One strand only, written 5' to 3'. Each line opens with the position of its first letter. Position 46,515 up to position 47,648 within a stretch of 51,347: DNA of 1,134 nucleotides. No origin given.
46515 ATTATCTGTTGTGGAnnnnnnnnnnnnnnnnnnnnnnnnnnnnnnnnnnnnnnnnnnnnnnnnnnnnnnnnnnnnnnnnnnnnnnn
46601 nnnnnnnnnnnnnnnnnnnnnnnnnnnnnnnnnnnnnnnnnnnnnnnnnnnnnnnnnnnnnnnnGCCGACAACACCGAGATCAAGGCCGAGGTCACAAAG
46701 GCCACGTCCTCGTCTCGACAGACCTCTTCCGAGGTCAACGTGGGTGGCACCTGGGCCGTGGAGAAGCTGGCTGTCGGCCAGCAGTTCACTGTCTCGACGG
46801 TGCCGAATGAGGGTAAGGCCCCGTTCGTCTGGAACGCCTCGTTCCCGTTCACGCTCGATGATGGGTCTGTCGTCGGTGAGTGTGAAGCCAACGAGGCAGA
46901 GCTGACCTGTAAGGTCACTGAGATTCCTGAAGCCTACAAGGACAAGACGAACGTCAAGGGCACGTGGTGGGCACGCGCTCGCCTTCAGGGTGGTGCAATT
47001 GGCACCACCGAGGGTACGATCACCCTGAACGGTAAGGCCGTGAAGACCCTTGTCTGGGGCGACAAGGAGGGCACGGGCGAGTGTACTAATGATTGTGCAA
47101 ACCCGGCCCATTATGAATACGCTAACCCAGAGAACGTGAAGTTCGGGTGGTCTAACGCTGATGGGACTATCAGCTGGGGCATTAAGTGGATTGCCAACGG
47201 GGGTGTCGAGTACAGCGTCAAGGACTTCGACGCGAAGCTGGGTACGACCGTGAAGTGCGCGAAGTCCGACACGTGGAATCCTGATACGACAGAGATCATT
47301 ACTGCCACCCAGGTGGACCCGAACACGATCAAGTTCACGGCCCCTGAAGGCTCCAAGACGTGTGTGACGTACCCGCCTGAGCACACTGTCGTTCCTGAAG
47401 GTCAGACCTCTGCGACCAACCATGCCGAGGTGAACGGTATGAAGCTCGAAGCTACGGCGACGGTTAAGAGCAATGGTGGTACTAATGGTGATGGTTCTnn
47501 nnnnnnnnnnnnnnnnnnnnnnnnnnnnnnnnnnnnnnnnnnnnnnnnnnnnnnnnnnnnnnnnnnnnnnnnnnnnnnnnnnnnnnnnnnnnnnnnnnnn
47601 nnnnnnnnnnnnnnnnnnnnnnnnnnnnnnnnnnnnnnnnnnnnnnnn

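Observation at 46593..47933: Phage-encoded LAXTG sortase-substrate surface protein with a Pro-rich stalk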

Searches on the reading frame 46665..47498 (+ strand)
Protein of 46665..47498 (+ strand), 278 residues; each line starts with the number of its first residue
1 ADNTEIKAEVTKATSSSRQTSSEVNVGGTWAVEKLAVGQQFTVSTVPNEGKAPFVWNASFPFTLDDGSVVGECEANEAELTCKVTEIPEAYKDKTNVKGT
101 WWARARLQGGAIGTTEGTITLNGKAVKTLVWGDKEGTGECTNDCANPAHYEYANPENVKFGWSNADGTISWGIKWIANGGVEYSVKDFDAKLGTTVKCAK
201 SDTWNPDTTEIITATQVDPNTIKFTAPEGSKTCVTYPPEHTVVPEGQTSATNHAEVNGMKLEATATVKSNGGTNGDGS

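Call 16: find_homologous_proteins(query=window:46665-47498:+)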
Query seq(278 aa) (278 aa): 1722 proteins with E <= 0.001 among 2217 candidates; the best 120 are listed.
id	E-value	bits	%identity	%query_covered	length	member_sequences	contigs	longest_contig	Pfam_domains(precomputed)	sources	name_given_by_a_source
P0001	2.9e-180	616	99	100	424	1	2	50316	-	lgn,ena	-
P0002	2.8e-179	612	98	100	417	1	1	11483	-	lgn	-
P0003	3.0e-179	612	98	100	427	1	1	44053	-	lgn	-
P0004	3.0e-179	612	98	100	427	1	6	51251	-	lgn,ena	-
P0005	3.4e-179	612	98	100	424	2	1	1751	-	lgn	-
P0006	3.7e-179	612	99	100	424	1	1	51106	-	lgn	-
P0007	6.2e-179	611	99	100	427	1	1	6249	-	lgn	-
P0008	6.2e-179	611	98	100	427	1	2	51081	-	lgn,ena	-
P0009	1.3e-178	610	98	100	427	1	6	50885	-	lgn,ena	-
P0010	1.5e-178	610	98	100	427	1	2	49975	-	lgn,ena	-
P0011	4.0e-178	609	98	100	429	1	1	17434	-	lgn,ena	-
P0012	7.1e-178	608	97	100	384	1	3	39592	-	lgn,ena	-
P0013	7.3e-178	608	97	100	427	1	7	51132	-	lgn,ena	-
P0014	8.2e-178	608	97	100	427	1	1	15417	-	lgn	-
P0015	8.5e-178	608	97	100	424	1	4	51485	-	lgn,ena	-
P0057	8.5e-172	588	94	100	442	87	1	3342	-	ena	-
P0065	3.5e-171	586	93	99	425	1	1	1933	PF27998.1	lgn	-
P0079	2.9e-170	583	94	100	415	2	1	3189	-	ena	-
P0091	2.5e-169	580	94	100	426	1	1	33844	PF27998.1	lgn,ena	-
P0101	1.3e-168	577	93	99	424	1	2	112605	-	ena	-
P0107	2.0e-168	577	92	100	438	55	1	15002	-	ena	-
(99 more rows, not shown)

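Call 17: search_solved_structures(query=window:46665-47498:+, max_evalue=10, show_alignments=2)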
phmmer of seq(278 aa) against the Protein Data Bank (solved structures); distinct sequences matched with E-value up to 10: 3.
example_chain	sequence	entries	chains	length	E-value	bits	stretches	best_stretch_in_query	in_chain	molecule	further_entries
3i6b_A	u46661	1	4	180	1.1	11.7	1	143-201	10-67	3-deoxy-D-manno-octulosonate 8-phosphate phosphatase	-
7lxk_A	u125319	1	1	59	1.2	11.6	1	202-252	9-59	Allergen Ara h 1, clone P41B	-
2r8e_A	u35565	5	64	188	1.2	11.6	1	143-201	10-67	3-deoxy-D-manno-octulosonate 8-phosphate phosphatase | YrbI from Escherichia coli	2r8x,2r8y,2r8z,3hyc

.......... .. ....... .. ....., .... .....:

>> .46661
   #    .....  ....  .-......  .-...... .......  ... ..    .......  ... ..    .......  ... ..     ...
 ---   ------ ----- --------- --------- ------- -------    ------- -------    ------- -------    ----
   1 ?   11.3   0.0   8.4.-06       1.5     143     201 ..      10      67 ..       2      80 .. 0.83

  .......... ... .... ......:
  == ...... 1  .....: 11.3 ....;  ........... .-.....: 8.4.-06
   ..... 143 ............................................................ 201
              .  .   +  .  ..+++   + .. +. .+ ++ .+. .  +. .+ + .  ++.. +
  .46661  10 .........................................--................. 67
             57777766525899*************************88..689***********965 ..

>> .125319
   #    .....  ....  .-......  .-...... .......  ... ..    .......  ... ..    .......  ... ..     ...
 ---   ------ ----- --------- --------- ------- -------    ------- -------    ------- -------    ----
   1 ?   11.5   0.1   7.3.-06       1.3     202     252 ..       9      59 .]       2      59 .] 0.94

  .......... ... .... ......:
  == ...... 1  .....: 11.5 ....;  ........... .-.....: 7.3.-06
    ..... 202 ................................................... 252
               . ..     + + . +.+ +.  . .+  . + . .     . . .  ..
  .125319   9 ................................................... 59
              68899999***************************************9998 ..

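Call 19: search_protein_families(library=pfam, proteins=[P0065, P0091, P0001], max_evalue=1)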
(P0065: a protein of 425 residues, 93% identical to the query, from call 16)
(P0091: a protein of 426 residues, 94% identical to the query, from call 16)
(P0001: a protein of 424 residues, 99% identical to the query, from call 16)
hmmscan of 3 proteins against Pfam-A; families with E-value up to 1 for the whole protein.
P0065 (425 aa): 0 families

P0091 (426 aa): 1 family
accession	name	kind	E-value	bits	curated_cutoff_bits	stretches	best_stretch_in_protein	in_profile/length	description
PF05616.18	Neisseria_TspB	-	0.12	11.3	20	1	228-393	251-412/517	Neisseria meningitidis TspB protein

P0001 (424 aa): 1 family
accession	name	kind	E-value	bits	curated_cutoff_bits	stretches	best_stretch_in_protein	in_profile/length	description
PF05616.18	Neisseria_TspB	-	0.78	8.6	20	0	234-380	256-396/517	Neisseria meningitidis TspB protein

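Call 30: search_protein_representatives(protein=window:46665-47498:+)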
Query: 278 residues. Proteins with E-value up to 0.001 (for the whole library): 31; up to 1e-10: 16; up to 1e-30: 8. The best 31 are listed.
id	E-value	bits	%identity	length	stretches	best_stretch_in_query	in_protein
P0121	1.6e-166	568.9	91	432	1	1-278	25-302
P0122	3.8e-73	262.6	49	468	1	5-277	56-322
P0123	1.4e-46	175.4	87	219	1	185-278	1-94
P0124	7.1e-45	169.9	39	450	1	4-278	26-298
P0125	1.8e-32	129.2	57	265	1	158-278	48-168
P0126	2.0e-32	129.0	75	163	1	196-278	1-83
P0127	1.5e-31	126.1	45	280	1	2-169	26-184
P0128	9.4e-31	123.6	39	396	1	8-277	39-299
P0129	1.1e-30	123.3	41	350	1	41-276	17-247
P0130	3.4e-23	98.8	79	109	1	6-68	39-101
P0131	3.0e-18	82.5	54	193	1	163-246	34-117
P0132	3.0e-18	82.5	53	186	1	6-109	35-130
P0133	4.8e-17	78.6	60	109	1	6-82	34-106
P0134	2.3e-14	69.8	34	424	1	9-277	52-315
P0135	2.2e-13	66.5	71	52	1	158-198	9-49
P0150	2.8e-04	36.7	29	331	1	53-271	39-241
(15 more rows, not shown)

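Call 36: find_encoding_contigs(protein=P0134, flank=8000, max_places=3)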
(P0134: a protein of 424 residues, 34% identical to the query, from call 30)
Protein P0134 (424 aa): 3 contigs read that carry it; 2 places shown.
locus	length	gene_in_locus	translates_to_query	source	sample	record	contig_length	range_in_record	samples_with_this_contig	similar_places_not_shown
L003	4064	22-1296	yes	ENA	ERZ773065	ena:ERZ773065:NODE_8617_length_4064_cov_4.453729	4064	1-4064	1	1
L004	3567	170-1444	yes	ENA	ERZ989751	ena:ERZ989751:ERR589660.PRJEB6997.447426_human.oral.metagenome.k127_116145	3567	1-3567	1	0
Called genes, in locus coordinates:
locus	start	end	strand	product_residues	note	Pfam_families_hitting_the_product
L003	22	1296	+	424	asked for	PF17961:Big_8 (weak)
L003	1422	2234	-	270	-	PF00480:ROK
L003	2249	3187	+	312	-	PF01416:PseudoU_synth_1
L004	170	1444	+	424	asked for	PF17961:Big_8 (weak)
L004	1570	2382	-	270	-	PF00480:ROK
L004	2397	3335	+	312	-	PF01416:PseudoU_synth_1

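Call 37: find_encoding_contigs(protein=P0124, flank=8000, max_places=3)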
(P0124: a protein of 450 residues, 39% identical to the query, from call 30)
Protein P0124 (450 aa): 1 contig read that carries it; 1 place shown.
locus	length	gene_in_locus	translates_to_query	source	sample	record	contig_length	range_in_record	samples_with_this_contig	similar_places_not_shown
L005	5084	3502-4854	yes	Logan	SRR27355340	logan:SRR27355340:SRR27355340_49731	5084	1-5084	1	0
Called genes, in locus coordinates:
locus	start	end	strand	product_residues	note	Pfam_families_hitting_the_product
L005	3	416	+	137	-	?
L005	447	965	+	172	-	-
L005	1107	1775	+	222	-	-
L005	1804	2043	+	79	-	-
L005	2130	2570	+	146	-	-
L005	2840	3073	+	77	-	-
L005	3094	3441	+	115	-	-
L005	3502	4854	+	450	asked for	-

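Call 39: find_encoding_contigs(protein=P0122, flank=8000, max_places=3)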
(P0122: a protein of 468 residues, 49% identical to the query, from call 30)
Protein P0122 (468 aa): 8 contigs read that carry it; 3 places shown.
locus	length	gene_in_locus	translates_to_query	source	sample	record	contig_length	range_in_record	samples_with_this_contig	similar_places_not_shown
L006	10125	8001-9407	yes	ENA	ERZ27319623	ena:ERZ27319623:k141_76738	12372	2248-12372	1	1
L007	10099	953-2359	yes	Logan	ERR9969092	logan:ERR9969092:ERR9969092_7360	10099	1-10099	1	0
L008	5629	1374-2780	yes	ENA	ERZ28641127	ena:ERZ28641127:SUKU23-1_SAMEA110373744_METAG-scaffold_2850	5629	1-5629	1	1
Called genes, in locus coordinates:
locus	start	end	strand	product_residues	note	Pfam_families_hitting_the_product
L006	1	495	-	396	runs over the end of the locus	PF08323:Glyco_transf_5, PF13439:Glyco_transf_4, PF13579:Glyco_trans_4_4, PF20706:GT4-conflict, PF00534:Glycos_transf_1, PF13692:Glyco_trans_1_4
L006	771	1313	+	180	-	PF06414:Zeta_toxin (faint), PF08433:KTI12 (weak), PF13671:AAA_33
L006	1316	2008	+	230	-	PF01863:YgjP-like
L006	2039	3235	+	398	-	PF13426:PAS_9, PF00512:HisKA, PF02518:HATPase_c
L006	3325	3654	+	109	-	PF00584:SecE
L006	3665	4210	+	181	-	PF02357:NusG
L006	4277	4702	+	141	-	PF03946:Ribosomal_L11_N, PF00298:Ribosomal_L11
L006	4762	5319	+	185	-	PF01300:Sua5_yciO_yrdC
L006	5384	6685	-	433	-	PF03952:Enolase_N, PF00113:Enolase_C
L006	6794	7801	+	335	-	PF00687:Ribosomal_L1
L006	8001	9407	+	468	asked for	-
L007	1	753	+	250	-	?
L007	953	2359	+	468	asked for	-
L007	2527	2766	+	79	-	PF02467:Whib (weak)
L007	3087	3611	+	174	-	PF00466:Ribosomal_L10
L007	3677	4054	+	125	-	PF16320:Ribosomal_L12_N, PF00542:Ribosomal_L12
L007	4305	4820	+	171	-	-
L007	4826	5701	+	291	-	PF10977:DUF2797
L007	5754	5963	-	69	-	-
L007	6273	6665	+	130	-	-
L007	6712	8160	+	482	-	PF05496:RuvB_N (weak), PF13177:DNA_pol3_delta2, PF00004:AAA, PF07728:AAA_5 (weak), PF13173:AAA_14 (weak), PF13401:AAA_22 (weak), PF22608:DNAX_ATPase_lid (weak), PF12169:DNA_pol3_gamma3 (weak), +2 more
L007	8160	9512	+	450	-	PF00772:DnaB, PF03796:DnaB_C, PF13481:AAA_25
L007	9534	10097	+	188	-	?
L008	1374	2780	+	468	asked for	-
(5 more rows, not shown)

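Call 41: predict_structure(alignment_id=A2)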
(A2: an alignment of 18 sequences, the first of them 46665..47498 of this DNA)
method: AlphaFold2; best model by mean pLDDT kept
length: 278 residues; sequences in the alignment: 18
mean_pLDDT: 90.0   pTM: 0.76
mean pLDDT of the five models: 90.0, 89.8, 89.7, 89.5, 89.0
residues with pLDDT >= 90: 207; 70-90: 54; 50-70: 7; < 50: 10
segments of 3 or more residues with pLDDT < 50: 270-278
pLDDT, mean of each block of 10 residues (from residue 1): 76 93 91 94 89 82 89 86 93 92 89 94 92 94 94 94 84 97 97 97 94 98 98 96 86 97 81 40
secondary structure, 60 per line:
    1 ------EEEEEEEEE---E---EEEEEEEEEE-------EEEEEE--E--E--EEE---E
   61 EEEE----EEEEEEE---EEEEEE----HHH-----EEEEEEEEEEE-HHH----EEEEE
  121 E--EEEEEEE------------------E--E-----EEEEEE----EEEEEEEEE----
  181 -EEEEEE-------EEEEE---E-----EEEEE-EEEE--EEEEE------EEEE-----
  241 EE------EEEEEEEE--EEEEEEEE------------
elements in order: E7-15 E23-32 E40-45 E54-56 E60-64 E69-75 E79-84 E97-107 E116-121 E124-130 E158-163 E168-176 E182-187 E195-199 E209-213 E215-218 E221-225 E232-235 E249-256 E259-266

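Call 43: find_related_loci(query=window:46665-47498:+, collection=genome_contigs, flank=8000)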
Query window:46665-47498:+ (278 aa) in genome_contigs; peptide patterns used: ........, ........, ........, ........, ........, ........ (x = any residue, [..] = any of these).
42 stretches matched a pattern; 5 encode a relative of the query (tblastn E <= 1e-3); 5 distinct loci.
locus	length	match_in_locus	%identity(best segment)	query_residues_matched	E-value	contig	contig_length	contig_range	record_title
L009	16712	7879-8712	97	1-278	0e+0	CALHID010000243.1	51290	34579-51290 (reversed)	MAG TPA_asm: uncultured Actinomyces sp. isolate ERR589425_bin.95_CONCOCT_v1.1_MAG genome assembly, contig: ERZ772934.60,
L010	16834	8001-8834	97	1-278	0e+0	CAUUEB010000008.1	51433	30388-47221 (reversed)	MAG TPA_asm: uncultured Atopobium sp. isolate ERR10228870_bin.28_MetaWRAP_v1.3_MAG genome assembly, contig: ERZ21659584.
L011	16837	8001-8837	90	1-278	8e-170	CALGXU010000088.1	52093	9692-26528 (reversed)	MAG TPA_asm: uncultured Rothia sp. isolate ERR1474584_bin.55_CONCOCT_v1.1_MAG genome assembly, contig: ERZ651103.12, who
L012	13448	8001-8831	73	2-278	1e-140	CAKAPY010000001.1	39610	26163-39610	MAG TPA_asm: uncultured Actinomyces sp. isolate SRR15235659_bin.4_metaWRAP_v1.1_MAG genome assembly, contig: NODE_225_le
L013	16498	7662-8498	87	1-278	5e-166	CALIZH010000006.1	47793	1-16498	MAG TPA_asm: uncultured Actinomyces sp. isolate ERR589726_bin.15_CONCOCT_v1.1_MAG genome assembly, contig: ERZ773236.126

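Call 50: fold_search(model_id=the predicted structure, library=pdb)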
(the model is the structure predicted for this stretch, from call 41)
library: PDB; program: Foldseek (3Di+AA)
matches with E <= 10: 1871; with E <= 0.001: 100
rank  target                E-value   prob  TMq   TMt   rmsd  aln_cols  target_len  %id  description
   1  2f68                  5.2e-10  1.00  0.52  0.49   6.4       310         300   14  Crystal structure of collagen adhesin (CNA) from S. aureus (released 2006-12-12)
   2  2f6a_B                5.4e-10  1.00  0.49  0.47   7.8       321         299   15  Collagen Adhesin and Collagen Complex Structure (released 2006-12-12)
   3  4f24                  6.3e-09  1.00  0.51  0.44   8.0       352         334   12  Crystal structures reveal the multi-ligand binding mechanism of the Staphylococcus aureus ClfB (released 2012-08-08)
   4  8jl8                  7.4e-09  1.00  0.47  0.45   6.9       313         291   12  Crystal structure of the collagen binding domain of Cnm from Streptococcus mutans (released 2024-04-10)
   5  4f20_A                7.4e-09  1.00  0.47  0.41   8.0       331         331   11  Crystal structures reveal the multi-ligand binding mechanism of the Staphylococcus aureus ClfB (released 2012-08-08)
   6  5wtb_B                1.2e-08  1.00  0.49  0.44   9.2       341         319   11  Complex Structure of Staphylococcus aureus SdrE with human complement factor H (released 2017-07-19)
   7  3au0                  1.2e-08  1.00  0.49  0.42   7.5       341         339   11  Structural and biochemical characterization of ClfB:ligand interactions (released 2011-05-04)
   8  5wtb_A                1.3e-08  1.00  0.51  0.46   6.7       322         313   10  Complex Structure of Staphylococcus aureus SdrE with human complement factor H (released 2017-07-19)
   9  4f27_A                1.5e-08  1.00  0.50  0.44   6.8       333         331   11  Crystal structures reveal the multi-ligand binding mechanism of the Staphylococcus aureus ClfB (released 2012-08-08)
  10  4f1z_A                2.2e-08  1.00  0.51  0.46   6.7       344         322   10  Crystal structures reveal the multi-ligand binding mechanism of the Staphylococcus aureus ClfB (released 2012-08-08)
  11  4b60_A                2.6e-08  1.00  0.52  0.49   6.5       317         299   11  Structure of rFnBPA(189-505) in complex with fibrinogen gamma chain C- terminal peptide (released 2013-10-09)
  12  4b60_B                2.1e-07  1.00  0.52  0.50   6.3       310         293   10  Structure of rFnBPA(189-505) in complex with fibrinogen gamma chain C- terminal peptide (released 2013-10-09)
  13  4b5z                  2.2e-07  1.00  0.54  0.50   6.3       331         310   11  Structure of the apo-rFnBPA(189-505) from Staphylococcus aureus (released 2013-10-09)
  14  5jq6_A                2.7e-07  1.00  0.48  0.44   7.0       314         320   13  Crystal structure of ClfA in complex with the Fab fragment of Tefibazumab (released 2017-01-18)
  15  4mbr                  2.8e-07  1.00  0.47  0.43   7.9       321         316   10  3.65 Angstrom Crystal Structure of Serine-rich Repeat Protein (Srr2) from Streptococcus agalactiae (released 2013-11-06)
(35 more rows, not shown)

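Call 51: fold_search(model_id=the predicted structure, library=viral)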
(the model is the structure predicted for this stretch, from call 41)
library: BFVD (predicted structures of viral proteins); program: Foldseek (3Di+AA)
matches with E <= 10: 1043; with E <= 0.001: 7
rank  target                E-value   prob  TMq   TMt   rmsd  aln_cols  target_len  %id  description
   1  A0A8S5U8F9            1.5e-12  1.00  0.47  0.36   7.2       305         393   16  Clumping factor [Siphoviridae sp. ct9j27]
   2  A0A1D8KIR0            2.7e-05  0.99  0.23  0.08  15.7       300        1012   12  Baseplate hub + tail lysozyme [Synechococcus phage S-CAM3]
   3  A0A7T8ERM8            9.0e-05  0.99  0.24  0.27  17.7       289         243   10  (no name in the UniProt tables at hand)
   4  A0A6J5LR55            1.1e-04  0.97  0.21  0.14  22.5       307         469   10  Concanavalin A-like lectin/glucanases superfamily [uncultured Caudovirales phage]
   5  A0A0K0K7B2            4.1e-04  0.98  0.22  0.07  17.4       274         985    9  Envelope glycoprotein J [Infectious laryngotracheitis virus]
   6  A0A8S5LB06            4.7e-04  0.96  0.27  0.11  16.2       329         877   12  Uncharacterized protein [Podoviridae sp. ctBev14]
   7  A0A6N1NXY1            7.6e-04  0.99  0.27  0.09  19.2       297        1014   13  DUF11 domain-containing protein [Tupanvirus soda lake]
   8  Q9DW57                1.0e-03  0.60  0.17  0.09  17.7       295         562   11  Pr138 [Rat cytomegalovirus (strain Maastricht)]
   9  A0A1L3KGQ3            1.2e-03  0.25  0.14  0.13  19.9       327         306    9  (no name in the UniProt tables at hand)
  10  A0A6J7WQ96            1.2e-03  0.41  0.17  0.08  23.4       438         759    9  CBM-cenC domain-containing protein [uncultured Caudovirales phage]
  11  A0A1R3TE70            1.5e-03  0.75  0.20  0.13  18.1       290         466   11  Envelope glycoprotein C [Spheniscid alphaherpesvirus 1]
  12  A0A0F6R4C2            1.6e-03  0.80  0.21  0.22  16.1       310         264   11  A118 [Rat cytomegalovirus ALL-03]
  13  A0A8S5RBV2            1.7e-03  0.85  0.26  0.17  17.0       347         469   11  Translocon-associated protein beta (TRAPB) [virus sp. ctOZh10]
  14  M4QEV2                2.2e-03  0.69  0.20  0.06  19.6       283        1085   11  Phage tail collar domain-containing protein [Synechococcus phage S-CAM1]
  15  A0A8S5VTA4            2.3e-03  0.82  0.25  0.10  23.8       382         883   11  (no name in the UniProt tables at hand)
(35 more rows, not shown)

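Call 55: find_encoding_contigs(protein=P0101, flank=10000, max_places=2)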
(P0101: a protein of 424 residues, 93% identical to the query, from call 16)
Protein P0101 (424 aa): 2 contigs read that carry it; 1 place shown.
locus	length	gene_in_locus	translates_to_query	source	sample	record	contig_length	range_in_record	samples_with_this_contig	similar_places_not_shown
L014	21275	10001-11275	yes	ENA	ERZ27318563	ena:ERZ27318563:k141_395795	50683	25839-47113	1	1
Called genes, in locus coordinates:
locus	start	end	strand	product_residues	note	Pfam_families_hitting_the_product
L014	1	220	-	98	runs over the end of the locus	-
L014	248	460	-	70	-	-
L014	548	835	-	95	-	-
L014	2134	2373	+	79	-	-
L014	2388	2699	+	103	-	-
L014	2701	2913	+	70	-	-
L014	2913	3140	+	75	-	-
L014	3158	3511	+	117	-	-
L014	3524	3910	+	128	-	-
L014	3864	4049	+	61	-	-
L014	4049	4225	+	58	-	-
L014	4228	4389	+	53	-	-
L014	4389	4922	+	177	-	-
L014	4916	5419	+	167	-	-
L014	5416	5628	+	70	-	-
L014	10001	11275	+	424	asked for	-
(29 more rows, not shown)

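Call 60: find_encoding_contigs(protein=P0158, flank=10000, max_places=3)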
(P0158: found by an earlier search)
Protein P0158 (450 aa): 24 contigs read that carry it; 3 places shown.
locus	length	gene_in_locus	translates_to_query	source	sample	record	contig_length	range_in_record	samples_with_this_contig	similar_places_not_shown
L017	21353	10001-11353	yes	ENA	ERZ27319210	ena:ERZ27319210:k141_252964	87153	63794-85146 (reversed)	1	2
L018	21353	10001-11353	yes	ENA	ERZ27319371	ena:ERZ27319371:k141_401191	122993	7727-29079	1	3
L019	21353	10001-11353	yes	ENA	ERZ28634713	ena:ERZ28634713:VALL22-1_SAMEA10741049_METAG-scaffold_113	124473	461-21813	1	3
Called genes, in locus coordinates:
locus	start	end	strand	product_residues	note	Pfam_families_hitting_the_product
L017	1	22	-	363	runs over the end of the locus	PF00498:FHA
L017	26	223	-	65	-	PF13518:HTH_28 (faint), PF12728:HTH_17, PF13411:MerR_1, PF00376:MerR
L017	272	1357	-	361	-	-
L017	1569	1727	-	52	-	-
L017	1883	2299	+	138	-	PF13730:HTH_36, PF08279:HTH_11 (weak), PF13545:HTH_Crp_2 (weak)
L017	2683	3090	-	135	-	-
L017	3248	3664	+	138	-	-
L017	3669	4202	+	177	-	-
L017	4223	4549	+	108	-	-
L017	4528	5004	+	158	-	-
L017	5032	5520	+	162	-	PF03235:GmrSD_N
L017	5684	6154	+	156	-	-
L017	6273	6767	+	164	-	-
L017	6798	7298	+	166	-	-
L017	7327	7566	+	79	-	-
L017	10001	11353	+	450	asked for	-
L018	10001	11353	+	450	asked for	-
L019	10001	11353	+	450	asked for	-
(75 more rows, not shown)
